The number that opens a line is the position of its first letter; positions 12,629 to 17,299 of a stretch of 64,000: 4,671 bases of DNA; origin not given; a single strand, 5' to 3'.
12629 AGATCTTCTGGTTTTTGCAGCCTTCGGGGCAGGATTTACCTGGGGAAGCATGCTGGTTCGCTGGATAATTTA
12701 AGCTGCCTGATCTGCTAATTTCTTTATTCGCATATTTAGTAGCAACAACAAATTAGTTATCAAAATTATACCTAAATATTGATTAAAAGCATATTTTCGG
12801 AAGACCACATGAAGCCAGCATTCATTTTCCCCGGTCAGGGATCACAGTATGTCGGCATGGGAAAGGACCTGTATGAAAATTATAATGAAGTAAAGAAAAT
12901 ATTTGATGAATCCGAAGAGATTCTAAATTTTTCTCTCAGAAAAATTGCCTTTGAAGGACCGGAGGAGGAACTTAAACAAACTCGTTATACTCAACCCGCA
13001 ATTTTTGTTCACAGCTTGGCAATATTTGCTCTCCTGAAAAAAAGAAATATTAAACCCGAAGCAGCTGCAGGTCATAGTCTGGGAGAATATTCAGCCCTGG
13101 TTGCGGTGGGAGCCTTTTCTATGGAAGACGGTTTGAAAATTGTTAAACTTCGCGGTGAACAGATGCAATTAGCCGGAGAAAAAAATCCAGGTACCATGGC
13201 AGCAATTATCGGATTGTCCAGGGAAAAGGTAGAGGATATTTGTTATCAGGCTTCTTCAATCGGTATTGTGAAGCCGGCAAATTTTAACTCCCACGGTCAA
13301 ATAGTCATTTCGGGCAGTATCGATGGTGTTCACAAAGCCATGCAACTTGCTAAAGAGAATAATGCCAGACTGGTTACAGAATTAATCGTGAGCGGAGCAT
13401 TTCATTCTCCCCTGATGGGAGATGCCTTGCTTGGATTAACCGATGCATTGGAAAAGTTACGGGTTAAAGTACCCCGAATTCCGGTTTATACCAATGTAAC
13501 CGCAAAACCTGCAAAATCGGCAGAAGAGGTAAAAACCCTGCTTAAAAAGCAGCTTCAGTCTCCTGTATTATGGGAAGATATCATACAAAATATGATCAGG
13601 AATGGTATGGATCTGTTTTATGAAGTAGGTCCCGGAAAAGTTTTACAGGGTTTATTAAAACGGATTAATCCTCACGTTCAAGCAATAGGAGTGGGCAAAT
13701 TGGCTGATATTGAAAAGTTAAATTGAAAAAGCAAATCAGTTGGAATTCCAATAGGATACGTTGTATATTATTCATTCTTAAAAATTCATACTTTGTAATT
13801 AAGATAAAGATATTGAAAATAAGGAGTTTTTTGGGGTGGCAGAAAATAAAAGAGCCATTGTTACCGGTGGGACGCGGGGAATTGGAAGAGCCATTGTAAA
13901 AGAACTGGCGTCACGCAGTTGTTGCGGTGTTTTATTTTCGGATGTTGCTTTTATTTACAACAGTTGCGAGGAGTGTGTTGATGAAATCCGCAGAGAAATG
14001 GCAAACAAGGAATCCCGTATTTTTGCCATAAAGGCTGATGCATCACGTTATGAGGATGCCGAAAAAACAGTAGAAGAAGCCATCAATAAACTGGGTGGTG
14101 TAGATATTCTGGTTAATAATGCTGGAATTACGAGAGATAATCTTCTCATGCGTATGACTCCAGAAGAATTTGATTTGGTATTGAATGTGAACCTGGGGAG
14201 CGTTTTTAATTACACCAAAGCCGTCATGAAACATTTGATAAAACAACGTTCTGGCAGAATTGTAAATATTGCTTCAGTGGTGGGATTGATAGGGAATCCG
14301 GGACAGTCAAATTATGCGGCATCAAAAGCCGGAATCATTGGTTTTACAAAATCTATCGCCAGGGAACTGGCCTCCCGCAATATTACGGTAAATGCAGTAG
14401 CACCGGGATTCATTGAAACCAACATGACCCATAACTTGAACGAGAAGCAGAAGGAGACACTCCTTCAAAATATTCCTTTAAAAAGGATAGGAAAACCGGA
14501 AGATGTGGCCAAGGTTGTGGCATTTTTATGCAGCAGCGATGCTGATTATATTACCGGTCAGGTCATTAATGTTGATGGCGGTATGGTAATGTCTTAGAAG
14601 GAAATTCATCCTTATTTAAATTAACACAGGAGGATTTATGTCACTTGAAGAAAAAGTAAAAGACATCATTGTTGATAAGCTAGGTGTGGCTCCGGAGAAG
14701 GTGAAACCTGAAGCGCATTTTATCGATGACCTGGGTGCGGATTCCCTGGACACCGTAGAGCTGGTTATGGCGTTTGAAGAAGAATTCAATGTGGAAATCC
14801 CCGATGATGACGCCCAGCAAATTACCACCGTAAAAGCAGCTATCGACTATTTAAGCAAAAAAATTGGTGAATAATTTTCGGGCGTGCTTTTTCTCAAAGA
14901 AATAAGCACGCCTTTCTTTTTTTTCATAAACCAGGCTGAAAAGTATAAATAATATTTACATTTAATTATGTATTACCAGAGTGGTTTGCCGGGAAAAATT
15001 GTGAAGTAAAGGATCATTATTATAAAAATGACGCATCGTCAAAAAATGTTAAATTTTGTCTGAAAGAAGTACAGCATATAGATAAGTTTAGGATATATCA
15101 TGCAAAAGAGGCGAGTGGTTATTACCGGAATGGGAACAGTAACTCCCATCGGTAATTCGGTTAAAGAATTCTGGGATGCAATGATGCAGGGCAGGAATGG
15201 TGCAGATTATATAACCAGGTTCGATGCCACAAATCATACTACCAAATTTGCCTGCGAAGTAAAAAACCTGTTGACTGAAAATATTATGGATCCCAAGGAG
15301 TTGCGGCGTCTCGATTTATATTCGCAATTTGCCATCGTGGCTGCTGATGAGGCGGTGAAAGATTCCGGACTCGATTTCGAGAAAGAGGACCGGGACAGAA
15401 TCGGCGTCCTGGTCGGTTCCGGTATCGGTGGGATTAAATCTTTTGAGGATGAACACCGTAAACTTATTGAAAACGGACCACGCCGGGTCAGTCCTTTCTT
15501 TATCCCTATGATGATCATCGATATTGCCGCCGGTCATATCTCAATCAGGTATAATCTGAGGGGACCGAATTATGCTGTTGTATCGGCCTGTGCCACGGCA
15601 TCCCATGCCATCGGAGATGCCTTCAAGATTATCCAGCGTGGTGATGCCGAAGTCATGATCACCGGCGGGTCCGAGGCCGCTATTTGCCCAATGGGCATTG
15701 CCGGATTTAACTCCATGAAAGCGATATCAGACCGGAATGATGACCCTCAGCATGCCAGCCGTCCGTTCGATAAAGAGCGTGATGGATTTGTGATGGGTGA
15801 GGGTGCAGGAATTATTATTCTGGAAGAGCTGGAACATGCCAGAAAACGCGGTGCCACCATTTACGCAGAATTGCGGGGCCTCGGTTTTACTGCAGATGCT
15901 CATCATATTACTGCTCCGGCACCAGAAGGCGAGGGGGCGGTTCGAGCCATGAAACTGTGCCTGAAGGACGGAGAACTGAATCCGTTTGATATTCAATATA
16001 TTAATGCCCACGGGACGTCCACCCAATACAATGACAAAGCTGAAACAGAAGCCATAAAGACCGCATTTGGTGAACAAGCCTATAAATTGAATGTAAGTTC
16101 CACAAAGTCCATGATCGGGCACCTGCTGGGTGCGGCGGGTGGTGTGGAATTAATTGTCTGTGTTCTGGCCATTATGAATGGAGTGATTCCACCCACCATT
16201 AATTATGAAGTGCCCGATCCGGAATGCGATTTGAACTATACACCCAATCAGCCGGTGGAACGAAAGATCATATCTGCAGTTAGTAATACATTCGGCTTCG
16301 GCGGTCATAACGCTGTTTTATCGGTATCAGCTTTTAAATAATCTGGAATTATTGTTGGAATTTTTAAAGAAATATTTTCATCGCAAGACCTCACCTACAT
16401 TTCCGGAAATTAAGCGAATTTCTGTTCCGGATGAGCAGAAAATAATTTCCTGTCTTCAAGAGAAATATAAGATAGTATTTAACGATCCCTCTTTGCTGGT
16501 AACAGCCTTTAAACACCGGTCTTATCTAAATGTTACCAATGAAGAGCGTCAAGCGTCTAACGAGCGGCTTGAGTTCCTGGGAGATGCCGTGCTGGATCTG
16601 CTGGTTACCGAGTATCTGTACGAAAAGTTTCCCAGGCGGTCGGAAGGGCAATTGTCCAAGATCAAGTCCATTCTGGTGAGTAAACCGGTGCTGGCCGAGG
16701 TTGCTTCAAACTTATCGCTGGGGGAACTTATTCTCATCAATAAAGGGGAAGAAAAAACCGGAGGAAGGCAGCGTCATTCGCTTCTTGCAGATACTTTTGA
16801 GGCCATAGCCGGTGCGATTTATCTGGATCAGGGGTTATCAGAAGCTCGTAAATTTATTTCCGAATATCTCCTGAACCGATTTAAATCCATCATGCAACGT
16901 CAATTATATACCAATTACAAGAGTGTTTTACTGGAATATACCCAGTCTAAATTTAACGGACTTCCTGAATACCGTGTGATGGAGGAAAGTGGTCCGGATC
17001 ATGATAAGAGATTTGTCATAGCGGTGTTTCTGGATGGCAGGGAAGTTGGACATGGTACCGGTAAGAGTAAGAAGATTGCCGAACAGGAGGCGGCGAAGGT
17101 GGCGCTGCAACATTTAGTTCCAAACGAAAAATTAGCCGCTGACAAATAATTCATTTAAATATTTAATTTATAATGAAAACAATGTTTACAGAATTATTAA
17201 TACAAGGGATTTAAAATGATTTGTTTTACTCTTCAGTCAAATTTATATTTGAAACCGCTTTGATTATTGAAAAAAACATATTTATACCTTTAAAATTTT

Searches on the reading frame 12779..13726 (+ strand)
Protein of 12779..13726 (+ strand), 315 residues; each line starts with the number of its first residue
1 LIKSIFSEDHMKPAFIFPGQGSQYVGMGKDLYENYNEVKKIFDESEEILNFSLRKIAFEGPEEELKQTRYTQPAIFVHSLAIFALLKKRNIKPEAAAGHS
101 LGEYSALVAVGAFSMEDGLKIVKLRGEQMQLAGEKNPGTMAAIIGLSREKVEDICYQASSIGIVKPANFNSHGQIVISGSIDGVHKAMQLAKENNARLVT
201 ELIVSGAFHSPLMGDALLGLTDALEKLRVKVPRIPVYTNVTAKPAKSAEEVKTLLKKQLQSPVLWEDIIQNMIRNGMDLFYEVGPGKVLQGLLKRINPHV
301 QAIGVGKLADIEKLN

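Call 19: search_protein_families(library=pfam, proteins=[window:12779-13726:+], max_evalue=0.0001)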
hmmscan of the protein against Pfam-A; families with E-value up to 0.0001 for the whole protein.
window:12779-13726:+ (315 aa): 1 family
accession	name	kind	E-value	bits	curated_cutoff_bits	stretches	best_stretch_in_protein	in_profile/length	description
PF00698.26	Acyl_transf_1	-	6.5e-42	144.5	32.7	1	15-294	2-276/319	Acyl transferase domain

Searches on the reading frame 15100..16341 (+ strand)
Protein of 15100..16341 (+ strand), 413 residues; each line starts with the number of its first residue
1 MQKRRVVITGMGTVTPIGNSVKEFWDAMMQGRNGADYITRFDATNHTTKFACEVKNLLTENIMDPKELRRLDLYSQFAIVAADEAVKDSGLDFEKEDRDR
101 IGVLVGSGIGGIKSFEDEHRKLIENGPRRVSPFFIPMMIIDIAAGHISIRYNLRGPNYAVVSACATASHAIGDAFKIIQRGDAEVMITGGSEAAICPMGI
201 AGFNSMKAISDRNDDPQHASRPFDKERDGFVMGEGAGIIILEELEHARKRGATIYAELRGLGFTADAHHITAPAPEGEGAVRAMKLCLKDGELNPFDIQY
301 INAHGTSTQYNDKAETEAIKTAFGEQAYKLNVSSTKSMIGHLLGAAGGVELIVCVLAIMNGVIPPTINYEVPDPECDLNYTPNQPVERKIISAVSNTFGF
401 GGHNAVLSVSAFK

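Call 20: search_protein_families(library=pfam, proteins=[window:15100-16341:+], max_evalue=0.00001)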
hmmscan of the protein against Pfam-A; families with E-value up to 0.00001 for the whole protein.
window:15100-16341:+ (413 aa): 2 families
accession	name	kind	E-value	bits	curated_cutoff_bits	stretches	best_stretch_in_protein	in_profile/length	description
PF00109.32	ketoacyl-synt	-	6.3e-60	203.3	20.8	1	4-247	2-252/252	Beta-ketoacyl synthase, N-terminal domain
PF02801.28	Ketoacyl-synt_C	-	2e-40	137.9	20.8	1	255-370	1-119/119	Beta-ketoacyl synthase, C-terminal domain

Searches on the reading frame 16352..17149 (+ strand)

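Call 18: search_protein_families(library=pfam, proteins=[window:16352-17149:+], max_evalue=0.001)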
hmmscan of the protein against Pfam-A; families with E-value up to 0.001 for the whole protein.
window:16352-17149:+ (265 aa): 6 families
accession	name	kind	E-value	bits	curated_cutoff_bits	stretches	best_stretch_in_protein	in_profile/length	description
PF14622.11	Ribonucleas_3_3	-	2.6e-39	134.8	35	1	45-176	1-127/128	Ribonuclease-III-like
PF00636.31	Ribonuclease_3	-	2.8e-27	95.9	27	1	71-161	1-102/102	Ribonuclease III domain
PF00035.32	dsrm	-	2.3e-18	66.9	23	1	189-255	1-66/66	Double-stranded RNA binding motif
PF22935.1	RM44_endonuclase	-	2.8e-11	44.1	27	1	44-156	18-139/139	Large ribosomal subunit protein mL44, endonuclease domain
PF14709.13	DND1_DSRM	-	2.5e-05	24.9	25.7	1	191-255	5-79/80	double strand RNA binding domain from DEAD END PROTEIN 1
PF24995.1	DSRM_2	-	0.0002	22.2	27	1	205-255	24-77/79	dsRNA binding domain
